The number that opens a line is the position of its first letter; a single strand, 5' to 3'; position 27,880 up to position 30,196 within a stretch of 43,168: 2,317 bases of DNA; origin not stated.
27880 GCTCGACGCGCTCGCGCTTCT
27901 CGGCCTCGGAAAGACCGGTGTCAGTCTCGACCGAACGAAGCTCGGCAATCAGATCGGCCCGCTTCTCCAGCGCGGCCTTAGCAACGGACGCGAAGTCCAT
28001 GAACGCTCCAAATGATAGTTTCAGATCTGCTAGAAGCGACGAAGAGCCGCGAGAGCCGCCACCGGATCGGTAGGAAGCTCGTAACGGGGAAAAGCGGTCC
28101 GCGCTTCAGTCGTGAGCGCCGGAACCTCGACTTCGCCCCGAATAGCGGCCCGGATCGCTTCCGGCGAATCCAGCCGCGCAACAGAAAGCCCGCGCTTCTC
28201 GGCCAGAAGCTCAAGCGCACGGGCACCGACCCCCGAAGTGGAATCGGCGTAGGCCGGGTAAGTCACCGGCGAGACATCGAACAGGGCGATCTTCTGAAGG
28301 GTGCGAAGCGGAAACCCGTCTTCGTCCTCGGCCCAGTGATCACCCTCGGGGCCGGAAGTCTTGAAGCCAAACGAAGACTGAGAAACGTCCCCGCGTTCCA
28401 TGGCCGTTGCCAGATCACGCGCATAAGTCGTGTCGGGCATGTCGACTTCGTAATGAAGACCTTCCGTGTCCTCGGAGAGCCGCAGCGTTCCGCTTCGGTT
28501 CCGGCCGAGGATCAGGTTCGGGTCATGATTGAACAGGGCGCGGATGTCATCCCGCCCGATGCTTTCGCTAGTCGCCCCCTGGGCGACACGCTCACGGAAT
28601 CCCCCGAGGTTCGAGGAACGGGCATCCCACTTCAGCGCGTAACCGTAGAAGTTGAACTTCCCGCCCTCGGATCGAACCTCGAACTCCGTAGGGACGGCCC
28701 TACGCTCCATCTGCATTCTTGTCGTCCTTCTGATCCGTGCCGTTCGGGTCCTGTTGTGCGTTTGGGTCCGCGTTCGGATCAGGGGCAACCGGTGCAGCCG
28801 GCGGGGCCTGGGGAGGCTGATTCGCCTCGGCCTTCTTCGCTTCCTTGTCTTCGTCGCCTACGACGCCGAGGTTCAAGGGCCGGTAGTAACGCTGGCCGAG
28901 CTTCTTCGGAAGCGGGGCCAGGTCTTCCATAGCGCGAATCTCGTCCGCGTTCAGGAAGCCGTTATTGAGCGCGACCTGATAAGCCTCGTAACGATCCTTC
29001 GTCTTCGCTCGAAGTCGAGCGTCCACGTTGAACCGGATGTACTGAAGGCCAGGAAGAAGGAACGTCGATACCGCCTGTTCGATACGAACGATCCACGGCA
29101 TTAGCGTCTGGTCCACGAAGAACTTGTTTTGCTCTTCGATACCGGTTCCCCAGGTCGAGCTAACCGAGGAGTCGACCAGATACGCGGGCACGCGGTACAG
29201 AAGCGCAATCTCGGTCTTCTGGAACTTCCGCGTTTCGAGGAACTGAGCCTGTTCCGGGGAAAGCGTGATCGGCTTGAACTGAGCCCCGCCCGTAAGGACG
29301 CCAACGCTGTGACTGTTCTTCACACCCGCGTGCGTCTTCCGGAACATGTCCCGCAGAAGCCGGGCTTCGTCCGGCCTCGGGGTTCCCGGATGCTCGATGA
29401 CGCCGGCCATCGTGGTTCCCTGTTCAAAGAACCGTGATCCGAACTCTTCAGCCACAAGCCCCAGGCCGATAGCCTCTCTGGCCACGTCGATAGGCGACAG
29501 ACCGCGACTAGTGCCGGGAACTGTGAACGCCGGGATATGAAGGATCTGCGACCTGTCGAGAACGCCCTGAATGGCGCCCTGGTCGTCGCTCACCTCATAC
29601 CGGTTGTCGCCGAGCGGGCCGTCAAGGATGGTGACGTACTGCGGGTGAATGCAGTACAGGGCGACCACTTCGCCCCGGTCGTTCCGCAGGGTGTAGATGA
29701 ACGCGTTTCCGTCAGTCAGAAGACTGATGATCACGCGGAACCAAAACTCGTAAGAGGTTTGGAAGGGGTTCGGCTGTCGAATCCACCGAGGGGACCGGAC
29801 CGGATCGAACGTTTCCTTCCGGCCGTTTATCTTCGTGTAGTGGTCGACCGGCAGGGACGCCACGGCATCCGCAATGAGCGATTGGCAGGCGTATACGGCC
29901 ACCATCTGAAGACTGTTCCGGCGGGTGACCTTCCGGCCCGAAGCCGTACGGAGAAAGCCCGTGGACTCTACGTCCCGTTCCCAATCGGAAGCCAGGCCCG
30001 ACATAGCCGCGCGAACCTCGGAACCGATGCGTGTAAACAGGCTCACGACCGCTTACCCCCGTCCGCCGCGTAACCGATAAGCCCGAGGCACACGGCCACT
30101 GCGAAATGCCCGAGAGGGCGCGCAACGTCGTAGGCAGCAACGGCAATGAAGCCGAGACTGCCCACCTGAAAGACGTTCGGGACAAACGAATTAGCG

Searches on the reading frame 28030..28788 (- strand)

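Call 93: search_protein_families(library=pfam, proteins=[window:28030-28788:-], max_evalue=0.01)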
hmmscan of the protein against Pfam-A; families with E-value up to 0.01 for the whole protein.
window:28030-28788:- (252 aa): 1 family
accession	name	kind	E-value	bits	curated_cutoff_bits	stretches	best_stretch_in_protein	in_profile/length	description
PF04586.22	Peptidase_S78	-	8.2e-48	163.1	21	1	35-193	2-160/165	Caudovirus prohead serine protease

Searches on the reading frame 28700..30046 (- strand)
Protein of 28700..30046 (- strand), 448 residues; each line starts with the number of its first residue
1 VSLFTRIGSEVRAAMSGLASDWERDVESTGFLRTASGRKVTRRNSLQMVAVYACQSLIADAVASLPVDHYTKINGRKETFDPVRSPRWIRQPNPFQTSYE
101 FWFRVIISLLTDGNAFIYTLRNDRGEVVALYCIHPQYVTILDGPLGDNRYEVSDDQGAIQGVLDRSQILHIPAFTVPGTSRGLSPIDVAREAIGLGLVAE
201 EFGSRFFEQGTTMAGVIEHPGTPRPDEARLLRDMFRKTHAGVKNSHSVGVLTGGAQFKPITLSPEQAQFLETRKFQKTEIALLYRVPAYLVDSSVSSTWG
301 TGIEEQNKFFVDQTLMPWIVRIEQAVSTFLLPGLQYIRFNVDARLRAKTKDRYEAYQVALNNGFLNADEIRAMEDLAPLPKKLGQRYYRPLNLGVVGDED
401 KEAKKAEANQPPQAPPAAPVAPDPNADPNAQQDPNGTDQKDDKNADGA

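Call 66: search_dna_similar(query=window:28700-30046:-, collection=phages, mode=protein, max_rows=12)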
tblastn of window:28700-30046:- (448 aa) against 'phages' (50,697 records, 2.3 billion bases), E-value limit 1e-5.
Records with a match: 2362; places in all: 2368; records where one place covers at least 80% of the query: 525.
Best place of each record, by identity: <60% 2362.
By first word of the organism name: Vibrio 490; Mycobacterium 287; Staphylococcus 214; Microbacterium 140; Enterococcus 127; Paenibacillus 105; Streptococcus 100; Arthrobacter 93; Ralstonia 62; Escherichia 60; and 102 more.
By host as written in the record: - 588; Mycobacterium smegmatis mc2 155 219; Microbacterium foliorum NRRL B-24224 93; Staphylococcus aureus 58; Ralstonia solanacearum 49; Arthrobacter sp. ATCC 21022 48; Escherichia coli 45; Paenibacillus larvae 42; and 541 more.
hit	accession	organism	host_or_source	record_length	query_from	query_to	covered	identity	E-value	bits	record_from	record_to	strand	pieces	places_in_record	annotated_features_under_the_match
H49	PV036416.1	phage NatCom_3357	human feces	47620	15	388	83%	38.7%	1e-70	248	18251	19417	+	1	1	portal protein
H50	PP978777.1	Streptomyces phage Samora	Streptomyces baarnensis NRRL B-2842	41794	2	397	88%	36.6%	2e-69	245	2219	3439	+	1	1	3: portal protein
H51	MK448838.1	Streptococcus phage Javan100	Streptococcus constellatus 925_SCON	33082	1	388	87%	36.6%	3e-67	239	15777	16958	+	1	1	portal protein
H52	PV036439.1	Ruminococcus phage NatCom_28274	Ruminococcus sp.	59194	33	388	79%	39.6%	8e-68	240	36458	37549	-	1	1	hypothetical protein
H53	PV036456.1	Monoglobales phage CHVD 5762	Monoglobales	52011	31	388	80%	39.3%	2e-68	241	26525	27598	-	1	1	portal protein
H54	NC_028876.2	Mycobacterium phage Ariel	Mycobacterium smegmatis mc2 155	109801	1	400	89%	34.9%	5e-66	235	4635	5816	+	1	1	11: portal protein | 10: membrane protein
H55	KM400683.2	Mycobacterium phage Ariel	Mycobacterium smegmatis mc2 155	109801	1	400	89%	34.9%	5e-66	235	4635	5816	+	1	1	11: portal protein | 10: membrane protein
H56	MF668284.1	Mycobacterium phage Squint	Mycobacterium smegmatis mc2 155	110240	1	400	89%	34.9%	5e-66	235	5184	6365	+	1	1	portal protein | membrane protein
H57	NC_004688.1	Mycobacterium phage Omega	Mycobacterium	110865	1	400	89%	34.9%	4e-64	229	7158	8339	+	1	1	portal protein | gp12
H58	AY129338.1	Mycobacterium phage Omega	Mycobacterium sp.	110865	1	400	89%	34.9%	4e-64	229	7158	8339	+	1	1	13: hypothetical protein | 12: membrane protein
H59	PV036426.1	Acutalibacteraceae phage NatCom_11578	Acutalibacteraceae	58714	31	388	80%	39.0%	3e-69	244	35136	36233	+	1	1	hypothetical protein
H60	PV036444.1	Clostridium phage NatCom_42228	Clostridium sp. 003024715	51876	31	388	80%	39.0%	6e-69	243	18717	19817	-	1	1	portal protein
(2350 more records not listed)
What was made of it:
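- Tried and rejected: The best portal identity is 37-39% (call 66).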
